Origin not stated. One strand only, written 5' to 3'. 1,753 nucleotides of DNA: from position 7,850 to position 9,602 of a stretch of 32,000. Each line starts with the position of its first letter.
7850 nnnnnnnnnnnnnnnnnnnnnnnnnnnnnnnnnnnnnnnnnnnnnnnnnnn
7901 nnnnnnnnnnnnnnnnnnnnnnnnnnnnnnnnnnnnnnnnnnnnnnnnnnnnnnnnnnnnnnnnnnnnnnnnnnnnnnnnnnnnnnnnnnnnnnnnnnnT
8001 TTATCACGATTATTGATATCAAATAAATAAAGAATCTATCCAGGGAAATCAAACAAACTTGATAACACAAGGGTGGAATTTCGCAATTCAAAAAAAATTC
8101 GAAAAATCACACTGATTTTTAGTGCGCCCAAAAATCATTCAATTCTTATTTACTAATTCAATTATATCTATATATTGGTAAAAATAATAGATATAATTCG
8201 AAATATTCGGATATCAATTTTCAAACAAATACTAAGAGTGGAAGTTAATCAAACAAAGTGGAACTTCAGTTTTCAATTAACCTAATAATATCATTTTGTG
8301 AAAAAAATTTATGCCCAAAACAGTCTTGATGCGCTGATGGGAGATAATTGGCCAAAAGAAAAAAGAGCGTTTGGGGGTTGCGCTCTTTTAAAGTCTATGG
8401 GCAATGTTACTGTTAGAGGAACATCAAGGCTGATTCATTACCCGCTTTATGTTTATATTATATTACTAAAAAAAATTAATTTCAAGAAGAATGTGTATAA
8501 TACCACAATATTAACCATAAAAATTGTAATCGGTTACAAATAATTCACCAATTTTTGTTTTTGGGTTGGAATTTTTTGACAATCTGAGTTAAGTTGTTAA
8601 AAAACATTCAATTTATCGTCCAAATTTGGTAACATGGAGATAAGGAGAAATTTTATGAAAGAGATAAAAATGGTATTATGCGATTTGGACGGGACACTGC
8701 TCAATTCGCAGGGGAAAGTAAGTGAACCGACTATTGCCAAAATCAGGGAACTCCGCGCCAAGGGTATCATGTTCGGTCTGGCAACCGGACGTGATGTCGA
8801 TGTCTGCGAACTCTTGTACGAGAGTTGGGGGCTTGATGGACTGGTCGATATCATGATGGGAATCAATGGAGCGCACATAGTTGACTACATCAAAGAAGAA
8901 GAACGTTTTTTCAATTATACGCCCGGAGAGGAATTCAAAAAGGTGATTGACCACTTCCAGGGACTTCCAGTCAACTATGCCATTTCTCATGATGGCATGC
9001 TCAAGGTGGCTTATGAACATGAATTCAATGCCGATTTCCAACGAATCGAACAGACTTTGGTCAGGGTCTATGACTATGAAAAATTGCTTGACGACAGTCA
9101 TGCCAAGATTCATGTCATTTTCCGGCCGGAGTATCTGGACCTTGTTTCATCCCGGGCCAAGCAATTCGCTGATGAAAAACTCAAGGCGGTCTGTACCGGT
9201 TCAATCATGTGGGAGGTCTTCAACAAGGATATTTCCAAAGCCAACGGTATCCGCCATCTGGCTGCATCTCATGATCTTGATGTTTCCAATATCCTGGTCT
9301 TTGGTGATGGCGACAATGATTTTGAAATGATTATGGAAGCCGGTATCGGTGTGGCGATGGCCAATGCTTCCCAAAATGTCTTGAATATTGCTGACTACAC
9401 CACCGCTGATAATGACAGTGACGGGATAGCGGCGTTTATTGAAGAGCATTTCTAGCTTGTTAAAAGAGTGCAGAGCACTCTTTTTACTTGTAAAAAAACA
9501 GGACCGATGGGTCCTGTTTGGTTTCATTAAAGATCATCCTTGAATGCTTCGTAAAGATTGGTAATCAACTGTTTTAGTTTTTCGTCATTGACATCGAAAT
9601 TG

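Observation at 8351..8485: Free-standing promoter-to-terminator unit: candidate ~100-nt sRNA with two exposed C-rich loops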

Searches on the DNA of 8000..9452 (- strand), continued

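Call 36: search_with_rna_model(model_id=R1, sources=[L035], max_evalue=1, show_alignments=1)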
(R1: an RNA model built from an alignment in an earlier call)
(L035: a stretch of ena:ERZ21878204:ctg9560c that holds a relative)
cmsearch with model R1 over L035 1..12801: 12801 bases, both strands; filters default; matches with E-value up to 1: 6.
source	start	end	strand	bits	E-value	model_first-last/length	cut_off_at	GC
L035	5698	5800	-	105.5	1e-22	1-103/103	no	0.41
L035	5315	5393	+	17.6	0.01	1-103/103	no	0.33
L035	6759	6839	+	17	0.013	1-103/103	no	0.42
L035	6799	6876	-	15.1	0.035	1-103/103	no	0.41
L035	5645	5744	+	12.1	0.17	1-103/103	no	0.39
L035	4920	4987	+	9.6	0.64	1-103/103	no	0.41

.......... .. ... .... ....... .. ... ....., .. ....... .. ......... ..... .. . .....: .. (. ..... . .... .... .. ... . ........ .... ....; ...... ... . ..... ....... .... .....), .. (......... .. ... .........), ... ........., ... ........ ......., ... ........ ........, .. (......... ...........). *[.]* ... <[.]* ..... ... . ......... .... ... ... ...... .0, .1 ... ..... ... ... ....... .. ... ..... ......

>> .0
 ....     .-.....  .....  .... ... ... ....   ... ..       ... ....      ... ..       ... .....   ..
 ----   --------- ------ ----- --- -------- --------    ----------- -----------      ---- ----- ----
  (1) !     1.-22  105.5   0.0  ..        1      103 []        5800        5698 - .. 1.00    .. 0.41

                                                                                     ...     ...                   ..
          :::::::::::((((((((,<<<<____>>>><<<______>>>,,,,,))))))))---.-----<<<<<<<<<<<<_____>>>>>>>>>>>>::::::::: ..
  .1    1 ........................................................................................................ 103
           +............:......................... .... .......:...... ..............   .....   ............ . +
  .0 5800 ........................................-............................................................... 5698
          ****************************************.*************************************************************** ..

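Call 43: search_dna_similar(query=window:8340-8490:-, collection=plasmids, mode=distant, max_evalue=0.01, max_rows=10)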
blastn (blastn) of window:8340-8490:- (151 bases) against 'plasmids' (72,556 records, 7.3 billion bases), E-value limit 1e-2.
No match.

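Call 44: search_dna_similar(query=window:8340-8490:-, collection=phages, mode=distant, max_evalue=0.01, max_rows=10)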
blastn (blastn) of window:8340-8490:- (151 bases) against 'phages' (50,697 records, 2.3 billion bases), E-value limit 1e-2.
No match.
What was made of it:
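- Tried and rejected: Plasmid and phage blastn found nothing (calls 43, 44).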

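Call 45: search_with_rna_model(model_id=R1, sources=[L036], max_evalue=1)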
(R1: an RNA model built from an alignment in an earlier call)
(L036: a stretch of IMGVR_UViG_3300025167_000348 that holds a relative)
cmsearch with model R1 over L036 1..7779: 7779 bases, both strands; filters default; matches with E-value up to 1: 0.
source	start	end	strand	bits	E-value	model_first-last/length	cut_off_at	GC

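Call 50: search_with_rna_model(model_id=R1, sources=[window, L001, L002, L004, L006, L007, L035, L037, L038, L039], max_evalue=0.0001, make_alignment=true)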
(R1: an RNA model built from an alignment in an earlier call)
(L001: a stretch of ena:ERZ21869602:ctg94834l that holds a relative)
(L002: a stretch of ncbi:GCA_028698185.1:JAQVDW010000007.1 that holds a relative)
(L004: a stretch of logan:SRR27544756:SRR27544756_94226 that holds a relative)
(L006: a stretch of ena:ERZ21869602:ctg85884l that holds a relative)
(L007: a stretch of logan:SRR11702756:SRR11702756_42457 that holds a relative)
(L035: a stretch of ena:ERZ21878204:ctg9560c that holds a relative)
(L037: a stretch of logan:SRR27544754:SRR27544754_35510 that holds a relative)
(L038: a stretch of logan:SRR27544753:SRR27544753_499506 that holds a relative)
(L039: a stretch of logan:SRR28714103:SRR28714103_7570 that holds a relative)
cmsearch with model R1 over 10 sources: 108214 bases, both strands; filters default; matches with E-value up to 0.0001: 9.
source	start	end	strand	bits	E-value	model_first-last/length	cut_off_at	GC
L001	5745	5847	-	128.1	6.5e-27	1-103/103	no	0.38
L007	996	1098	-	127.2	1e-26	1-103/103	no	0.36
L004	833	934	-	125.4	2.6e-26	1-103/103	no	0.4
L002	5746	5847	-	125.2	2.9e-26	1-103/103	no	0.4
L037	894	995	-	125.2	2.9e-26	1-103/103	no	0.4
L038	862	963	-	125.2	2.9e-26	1-103/103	no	0.4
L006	5744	5847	-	124.3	4.7e-26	1-103/103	no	0.39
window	8352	8454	-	105.5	8.9e-22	1-103/103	no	0.41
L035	5698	5800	-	105.5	8.9e-22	1-103/103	no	0.41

Alignment A3: 9 matches aligned to the model, 105 columns, each read 5' to 3' on its own strand. Consensus structure (alignment columns), stored with it:
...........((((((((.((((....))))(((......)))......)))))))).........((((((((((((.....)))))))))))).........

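Call 56: search_rna_families(source=L001, start=5700, end=5950, threshold=evalue, max_evalue=10)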
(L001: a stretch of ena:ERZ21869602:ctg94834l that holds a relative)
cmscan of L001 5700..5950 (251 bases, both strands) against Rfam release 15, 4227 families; matches with E-value up to 10: 3.
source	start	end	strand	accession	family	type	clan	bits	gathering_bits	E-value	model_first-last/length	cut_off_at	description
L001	5866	5929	+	RF00955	mir-1829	Gene; miRNA;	-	15.6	60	2.5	1-58/58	no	mir-1829 microRNA precursor family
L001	5839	5893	-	RF00339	snoR60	Gene; snRNA; snoRNA; CD-box;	CL00074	13.5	40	5.4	1-72/72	no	Small nucleolar RNA snoR60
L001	5755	5789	-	RF00083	GlmZ_SraJ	Gene; sRNA;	CL00011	8.8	60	6.4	175-209/214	no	GlmZ RNA activator of glmS mRNA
